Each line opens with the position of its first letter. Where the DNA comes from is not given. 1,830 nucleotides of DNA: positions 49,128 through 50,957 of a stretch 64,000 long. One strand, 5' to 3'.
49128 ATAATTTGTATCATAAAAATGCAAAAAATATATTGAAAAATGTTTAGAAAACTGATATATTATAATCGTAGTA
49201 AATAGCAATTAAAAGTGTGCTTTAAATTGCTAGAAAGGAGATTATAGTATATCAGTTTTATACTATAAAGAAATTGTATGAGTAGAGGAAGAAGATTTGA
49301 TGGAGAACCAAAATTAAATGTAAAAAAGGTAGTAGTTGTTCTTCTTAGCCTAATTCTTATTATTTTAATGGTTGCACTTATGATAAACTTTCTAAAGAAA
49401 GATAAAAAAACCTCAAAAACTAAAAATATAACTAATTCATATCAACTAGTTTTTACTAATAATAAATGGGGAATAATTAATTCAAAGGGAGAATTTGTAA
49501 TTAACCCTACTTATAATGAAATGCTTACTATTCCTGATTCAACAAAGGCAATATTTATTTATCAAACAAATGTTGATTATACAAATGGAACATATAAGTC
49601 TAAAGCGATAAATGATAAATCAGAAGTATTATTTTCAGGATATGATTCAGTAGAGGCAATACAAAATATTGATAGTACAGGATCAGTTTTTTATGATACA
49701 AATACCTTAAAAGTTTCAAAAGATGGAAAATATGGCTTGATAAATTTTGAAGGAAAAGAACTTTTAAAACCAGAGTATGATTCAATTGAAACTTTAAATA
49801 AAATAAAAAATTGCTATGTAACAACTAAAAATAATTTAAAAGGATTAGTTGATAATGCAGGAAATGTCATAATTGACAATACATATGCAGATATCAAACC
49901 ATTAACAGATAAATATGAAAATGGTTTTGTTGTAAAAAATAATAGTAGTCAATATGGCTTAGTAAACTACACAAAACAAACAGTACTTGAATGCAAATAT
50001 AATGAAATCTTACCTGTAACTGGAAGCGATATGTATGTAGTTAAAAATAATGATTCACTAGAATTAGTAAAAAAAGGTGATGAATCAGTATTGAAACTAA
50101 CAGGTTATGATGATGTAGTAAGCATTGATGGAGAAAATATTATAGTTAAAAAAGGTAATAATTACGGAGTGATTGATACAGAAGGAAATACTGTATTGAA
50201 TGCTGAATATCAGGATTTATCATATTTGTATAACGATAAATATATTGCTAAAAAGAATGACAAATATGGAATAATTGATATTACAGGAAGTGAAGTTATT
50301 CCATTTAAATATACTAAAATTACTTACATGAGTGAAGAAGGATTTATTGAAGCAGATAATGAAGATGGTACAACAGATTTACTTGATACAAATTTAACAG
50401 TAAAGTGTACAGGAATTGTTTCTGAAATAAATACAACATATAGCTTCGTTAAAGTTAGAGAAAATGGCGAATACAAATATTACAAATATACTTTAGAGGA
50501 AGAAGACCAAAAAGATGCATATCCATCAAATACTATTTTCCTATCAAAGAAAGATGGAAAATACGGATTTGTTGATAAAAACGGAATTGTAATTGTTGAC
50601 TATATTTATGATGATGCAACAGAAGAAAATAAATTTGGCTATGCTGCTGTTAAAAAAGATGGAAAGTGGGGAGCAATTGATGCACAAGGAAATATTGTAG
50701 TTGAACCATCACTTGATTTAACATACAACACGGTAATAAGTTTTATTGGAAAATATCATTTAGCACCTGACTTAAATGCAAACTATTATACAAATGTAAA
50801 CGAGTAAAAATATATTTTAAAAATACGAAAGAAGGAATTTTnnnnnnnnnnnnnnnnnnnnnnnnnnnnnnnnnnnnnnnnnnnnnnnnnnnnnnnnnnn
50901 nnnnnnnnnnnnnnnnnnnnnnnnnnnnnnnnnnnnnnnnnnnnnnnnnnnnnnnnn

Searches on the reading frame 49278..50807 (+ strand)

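Call 12: search_protein_families(library=pfam, proteins=[window:49278-50807:+])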
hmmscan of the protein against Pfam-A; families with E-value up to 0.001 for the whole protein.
window:49278-50807:+ (509 aa): 1 family
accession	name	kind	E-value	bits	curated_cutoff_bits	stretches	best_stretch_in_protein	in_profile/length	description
PF14903.11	WG_beta_rep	-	6e-41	138.6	25.6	4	429-464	1-35/35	WG containing repeat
